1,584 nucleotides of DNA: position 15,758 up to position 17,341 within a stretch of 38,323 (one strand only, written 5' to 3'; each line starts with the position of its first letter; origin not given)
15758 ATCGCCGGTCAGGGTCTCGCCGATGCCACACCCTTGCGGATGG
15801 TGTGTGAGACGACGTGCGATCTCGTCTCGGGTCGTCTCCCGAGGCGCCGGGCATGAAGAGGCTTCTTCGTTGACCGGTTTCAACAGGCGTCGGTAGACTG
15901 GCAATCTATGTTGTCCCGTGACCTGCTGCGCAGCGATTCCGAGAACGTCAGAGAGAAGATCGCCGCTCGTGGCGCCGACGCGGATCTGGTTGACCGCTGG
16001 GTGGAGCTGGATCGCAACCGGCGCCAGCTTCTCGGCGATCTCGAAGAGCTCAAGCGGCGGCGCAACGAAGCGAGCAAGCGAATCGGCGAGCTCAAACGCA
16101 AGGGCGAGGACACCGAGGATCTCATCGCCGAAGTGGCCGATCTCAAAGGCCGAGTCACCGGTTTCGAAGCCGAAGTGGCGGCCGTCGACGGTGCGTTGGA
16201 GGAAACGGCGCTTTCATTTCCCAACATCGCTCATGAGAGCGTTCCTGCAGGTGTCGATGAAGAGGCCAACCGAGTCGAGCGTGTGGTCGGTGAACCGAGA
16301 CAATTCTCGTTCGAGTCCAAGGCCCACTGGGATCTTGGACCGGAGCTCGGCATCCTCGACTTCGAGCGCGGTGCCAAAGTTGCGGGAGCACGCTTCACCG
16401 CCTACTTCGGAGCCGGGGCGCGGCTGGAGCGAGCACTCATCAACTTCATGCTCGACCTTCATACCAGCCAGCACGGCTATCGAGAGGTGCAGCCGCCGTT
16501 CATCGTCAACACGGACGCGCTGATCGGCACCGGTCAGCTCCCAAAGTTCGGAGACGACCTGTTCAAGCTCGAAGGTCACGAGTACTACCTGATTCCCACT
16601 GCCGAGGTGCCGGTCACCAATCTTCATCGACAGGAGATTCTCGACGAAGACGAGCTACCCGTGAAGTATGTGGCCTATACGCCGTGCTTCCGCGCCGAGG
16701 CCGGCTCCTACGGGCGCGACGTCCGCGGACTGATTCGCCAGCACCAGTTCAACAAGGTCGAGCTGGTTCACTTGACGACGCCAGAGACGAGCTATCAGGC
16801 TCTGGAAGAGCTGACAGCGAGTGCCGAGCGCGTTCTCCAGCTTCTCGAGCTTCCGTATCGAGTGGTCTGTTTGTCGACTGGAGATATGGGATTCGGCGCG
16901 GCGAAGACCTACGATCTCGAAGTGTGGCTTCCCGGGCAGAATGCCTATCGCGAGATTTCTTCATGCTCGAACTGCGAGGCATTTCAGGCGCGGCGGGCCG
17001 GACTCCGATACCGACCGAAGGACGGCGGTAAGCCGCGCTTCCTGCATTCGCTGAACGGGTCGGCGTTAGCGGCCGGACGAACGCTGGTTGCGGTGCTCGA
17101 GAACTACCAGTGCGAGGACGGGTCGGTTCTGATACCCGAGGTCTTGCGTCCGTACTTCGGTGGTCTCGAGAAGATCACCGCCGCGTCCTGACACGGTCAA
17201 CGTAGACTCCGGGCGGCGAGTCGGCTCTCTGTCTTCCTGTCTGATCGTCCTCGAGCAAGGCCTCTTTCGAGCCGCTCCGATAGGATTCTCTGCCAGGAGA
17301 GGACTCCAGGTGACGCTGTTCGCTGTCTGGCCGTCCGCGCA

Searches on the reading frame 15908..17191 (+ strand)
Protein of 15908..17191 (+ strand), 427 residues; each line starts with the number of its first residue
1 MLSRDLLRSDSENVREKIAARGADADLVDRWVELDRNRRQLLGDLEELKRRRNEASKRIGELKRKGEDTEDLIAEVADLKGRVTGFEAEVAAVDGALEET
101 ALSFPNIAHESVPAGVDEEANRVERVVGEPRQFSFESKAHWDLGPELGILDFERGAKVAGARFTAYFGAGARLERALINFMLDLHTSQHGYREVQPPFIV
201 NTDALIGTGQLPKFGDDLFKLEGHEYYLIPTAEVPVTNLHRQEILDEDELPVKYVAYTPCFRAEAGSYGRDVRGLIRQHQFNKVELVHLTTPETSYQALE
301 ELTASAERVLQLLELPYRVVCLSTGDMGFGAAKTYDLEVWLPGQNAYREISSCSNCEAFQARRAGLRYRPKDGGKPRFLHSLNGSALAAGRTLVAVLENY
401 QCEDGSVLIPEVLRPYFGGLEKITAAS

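Call 7: search_protein_families(library=pfam, proteins=[window:15908-17191:+])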
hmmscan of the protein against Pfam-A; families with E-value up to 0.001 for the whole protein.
window:15908-17191:+ (427 aa): 2 families
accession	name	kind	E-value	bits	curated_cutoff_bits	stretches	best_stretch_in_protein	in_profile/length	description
PF00587.30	tRNA-synt_2b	-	1e-41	143.4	29.3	1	223-400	8-179/179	tRNA synthetase class II core domain (G, H, P, S and T)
PF02403.27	Seryl_tRNA_N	-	4.9e-28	98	28.2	1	1-107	1-107/108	Seryl-tRNA synthetase N-terminal domain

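Call 21: find_encoding_contigs(protein=window:15908-17191:+, flank=10000, max_places=6)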
Protein window:15908-17191:+ (427 aa): 3 contigs read that carry it; 3 places shown.
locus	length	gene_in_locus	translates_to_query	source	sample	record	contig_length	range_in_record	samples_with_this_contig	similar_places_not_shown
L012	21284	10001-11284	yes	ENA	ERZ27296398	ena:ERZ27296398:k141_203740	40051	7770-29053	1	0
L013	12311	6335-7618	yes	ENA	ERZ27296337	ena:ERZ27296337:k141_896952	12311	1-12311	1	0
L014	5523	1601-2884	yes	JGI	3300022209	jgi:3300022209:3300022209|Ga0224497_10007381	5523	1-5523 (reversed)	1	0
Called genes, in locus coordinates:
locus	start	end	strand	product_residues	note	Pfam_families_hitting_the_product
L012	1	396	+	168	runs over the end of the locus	-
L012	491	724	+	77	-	-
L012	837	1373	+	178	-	-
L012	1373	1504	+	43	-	-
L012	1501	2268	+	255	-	PF02274:ADI (weak)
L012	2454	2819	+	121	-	-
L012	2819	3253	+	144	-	PF00571:CBS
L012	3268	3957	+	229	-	PF01027:Bax1-I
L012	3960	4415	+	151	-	PF14534:DUF4440 (faint)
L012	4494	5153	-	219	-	PF00588:SpoU_methylase, PF12105:SpoU_methylas_C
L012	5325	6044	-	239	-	PF13505:OMP_b-brl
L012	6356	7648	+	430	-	PF02844:GARS_N, PF13549:ATP-grasp_5 (weak), PF01071:GARS_A, PF02222:ATP-grasp, PF02786:CPSase_L_D2, PF02843:GARS_C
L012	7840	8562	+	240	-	PF04468:PSP1, PF28472:PSP1_3rd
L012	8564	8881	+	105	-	PF17209:Hfq (weak), PF21979:Hfq_1 (weak)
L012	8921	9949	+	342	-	PF04166:PdxA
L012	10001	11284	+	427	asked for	PF02403:Seryl_tRNA_N, PF00587:tRNA-synt_2b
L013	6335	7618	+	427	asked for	PF02403:Seryl_tRNA_N, PF00587:tRNA-synt_2b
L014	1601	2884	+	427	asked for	PF02403:Seryl_tRNA_N, PF00587:tRNA-synt_2b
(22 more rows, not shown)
